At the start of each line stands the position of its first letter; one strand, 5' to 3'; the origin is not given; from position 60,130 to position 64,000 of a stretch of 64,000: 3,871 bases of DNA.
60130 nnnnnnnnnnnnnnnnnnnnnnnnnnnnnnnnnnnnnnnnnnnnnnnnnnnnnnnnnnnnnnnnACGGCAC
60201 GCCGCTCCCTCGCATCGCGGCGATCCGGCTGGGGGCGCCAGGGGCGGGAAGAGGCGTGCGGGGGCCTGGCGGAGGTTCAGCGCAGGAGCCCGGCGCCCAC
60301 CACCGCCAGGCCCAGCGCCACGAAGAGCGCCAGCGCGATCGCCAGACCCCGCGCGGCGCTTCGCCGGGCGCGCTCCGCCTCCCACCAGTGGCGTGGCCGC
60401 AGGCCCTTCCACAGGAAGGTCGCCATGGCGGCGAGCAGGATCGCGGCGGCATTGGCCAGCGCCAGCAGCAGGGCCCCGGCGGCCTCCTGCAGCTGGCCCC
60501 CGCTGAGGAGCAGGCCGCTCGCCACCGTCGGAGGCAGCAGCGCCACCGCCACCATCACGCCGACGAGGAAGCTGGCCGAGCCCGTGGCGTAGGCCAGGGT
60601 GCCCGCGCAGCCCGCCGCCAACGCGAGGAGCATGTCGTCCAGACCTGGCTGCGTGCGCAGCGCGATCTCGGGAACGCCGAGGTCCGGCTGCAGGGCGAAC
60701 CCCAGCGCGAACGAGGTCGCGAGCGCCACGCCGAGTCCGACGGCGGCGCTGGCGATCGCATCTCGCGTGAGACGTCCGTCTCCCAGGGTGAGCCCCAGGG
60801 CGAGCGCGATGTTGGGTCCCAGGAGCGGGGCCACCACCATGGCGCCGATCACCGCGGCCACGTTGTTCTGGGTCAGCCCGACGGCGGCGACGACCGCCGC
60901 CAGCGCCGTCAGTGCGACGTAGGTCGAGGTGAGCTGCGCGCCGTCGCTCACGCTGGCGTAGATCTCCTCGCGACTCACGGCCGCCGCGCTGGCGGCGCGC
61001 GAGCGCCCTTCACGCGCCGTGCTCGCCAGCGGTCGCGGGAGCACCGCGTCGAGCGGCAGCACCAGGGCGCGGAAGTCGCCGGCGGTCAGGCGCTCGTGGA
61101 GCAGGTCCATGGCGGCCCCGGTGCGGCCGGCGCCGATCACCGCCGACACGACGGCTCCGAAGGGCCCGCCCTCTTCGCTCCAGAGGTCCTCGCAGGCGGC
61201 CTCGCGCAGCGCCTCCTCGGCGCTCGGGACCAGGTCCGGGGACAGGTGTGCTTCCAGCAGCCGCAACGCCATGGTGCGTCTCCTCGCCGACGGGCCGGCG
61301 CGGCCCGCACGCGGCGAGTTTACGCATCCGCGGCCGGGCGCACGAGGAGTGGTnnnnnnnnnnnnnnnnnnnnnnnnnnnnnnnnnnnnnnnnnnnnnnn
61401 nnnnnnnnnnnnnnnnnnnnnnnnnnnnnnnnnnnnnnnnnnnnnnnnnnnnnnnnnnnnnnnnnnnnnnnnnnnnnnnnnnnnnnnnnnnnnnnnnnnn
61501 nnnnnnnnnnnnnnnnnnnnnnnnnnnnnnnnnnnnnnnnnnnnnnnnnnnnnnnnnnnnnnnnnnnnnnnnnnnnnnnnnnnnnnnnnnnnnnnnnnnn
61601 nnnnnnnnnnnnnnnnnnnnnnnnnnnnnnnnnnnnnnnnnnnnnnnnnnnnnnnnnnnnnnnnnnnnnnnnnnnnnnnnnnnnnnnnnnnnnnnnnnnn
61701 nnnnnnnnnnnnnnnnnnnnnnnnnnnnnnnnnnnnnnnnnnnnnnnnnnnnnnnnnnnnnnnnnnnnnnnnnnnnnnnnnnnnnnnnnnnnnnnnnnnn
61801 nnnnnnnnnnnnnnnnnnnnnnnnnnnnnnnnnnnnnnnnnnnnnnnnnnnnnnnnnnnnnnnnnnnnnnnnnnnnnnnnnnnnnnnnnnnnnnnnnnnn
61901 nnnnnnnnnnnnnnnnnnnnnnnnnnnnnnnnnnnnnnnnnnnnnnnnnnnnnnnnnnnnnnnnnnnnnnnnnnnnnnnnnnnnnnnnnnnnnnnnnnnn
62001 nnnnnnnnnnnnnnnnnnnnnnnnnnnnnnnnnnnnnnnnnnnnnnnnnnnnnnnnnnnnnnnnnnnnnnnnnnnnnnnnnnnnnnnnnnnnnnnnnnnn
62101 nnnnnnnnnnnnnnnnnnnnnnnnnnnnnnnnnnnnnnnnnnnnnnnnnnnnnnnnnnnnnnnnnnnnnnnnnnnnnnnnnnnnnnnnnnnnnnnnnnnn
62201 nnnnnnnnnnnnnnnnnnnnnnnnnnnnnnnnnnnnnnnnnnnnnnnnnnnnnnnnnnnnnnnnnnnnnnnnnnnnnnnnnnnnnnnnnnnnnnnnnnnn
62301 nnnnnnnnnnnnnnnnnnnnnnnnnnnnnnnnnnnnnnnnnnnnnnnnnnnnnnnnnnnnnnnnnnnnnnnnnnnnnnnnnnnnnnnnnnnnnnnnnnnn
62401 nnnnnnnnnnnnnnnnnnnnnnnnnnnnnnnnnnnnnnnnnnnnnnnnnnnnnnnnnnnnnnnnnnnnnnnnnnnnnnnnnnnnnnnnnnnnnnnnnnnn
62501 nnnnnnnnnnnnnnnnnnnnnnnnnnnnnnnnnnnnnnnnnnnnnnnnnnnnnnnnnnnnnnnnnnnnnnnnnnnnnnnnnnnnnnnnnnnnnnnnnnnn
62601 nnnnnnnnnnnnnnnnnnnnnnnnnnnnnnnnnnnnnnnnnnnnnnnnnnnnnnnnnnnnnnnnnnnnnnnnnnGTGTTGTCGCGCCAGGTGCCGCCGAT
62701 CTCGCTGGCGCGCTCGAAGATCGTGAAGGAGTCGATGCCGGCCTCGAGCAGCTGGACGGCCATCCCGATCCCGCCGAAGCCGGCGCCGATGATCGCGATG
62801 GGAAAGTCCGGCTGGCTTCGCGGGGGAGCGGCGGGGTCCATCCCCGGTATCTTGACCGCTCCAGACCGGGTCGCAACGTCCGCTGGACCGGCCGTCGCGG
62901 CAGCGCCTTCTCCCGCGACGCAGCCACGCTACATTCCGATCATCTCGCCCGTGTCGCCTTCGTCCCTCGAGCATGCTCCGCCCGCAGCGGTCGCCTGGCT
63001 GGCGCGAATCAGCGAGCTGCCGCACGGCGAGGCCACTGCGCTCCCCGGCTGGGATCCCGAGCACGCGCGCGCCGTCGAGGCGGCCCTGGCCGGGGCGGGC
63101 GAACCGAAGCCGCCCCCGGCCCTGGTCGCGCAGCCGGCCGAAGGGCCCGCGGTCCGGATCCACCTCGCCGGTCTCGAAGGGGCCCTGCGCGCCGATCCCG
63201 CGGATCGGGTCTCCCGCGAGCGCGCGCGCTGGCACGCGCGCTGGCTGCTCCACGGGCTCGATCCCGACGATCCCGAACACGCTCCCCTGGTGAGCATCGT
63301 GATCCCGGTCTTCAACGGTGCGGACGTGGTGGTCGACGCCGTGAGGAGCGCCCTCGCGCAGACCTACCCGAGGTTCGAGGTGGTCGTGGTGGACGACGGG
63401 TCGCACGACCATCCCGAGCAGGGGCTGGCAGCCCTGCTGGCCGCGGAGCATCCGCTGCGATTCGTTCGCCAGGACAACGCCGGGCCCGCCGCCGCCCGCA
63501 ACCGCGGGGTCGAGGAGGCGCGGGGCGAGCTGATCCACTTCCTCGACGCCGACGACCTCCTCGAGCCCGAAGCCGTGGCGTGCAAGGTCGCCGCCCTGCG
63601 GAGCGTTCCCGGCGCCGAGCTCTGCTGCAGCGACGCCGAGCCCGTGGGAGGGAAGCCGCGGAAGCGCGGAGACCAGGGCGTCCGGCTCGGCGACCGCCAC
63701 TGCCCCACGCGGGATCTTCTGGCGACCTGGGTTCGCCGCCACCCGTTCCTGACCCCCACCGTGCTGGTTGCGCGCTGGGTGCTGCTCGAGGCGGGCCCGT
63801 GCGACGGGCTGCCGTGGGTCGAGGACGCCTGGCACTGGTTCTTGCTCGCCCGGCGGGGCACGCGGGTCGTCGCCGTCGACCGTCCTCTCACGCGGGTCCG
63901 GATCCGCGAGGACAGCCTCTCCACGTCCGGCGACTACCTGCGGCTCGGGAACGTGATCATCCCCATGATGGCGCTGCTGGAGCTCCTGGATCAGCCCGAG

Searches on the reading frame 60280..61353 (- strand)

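Call 33: search_protein_families(library=pfam, proteins=[window:60280-61353:-], max_evalue=0.00001)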
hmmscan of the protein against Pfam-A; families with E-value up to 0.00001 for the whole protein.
window:60280-61353:- (358 aa): 1 family
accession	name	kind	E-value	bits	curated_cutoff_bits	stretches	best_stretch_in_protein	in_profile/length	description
PF04087.19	DUF389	-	7.3e-34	117.2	23.9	1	172-307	1-137/137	Domain of unknown function (DUF389)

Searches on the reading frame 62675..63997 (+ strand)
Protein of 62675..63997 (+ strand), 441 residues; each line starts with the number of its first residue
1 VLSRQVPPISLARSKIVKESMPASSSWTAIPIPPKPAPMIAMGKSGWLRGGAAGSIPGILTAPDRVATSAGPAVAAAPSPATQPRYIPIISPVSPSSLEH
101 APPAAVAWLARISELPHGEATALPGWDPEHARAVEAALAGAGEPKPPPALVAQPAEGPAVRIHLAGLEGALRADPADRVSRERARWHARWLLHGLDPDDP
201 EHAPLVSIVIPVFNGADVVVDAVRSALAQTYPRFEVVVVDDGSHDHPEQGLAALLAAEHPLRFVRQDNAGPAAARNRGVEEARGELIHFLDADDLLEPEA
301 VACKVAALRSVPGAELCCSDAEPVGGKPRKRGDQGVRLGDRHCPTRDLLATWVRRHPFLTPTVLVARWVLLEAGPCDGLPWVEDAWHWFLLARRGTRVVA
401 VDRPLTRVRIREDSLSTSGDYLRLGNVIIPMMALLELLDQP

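Call 33: search_protein_families(library=pfam, proteins=[window:62675-63997:+], max_evalue=0.00001)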
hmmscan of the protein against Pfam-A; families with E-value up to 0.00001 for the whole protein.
window:62675-63997:+ (441 aa): 3 families
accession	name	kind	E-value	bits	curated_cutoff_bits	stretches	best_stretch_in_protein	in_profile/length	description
PF00535.33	Glycos_transf_2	-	3.4e-27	95.9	23.3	1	207-305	1-100/168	Glycosyl transferase family 2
PF10111.15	Glyco_tranf_2_2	-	1.7e-13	51.1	27.3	1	207-309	1-112/276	Glycosyltransferase like family 2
PF13641.12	Glyco_tranf_2_3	-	8.3e-12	46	27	1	206-408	3-211/230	Glycosyltransferase like family 2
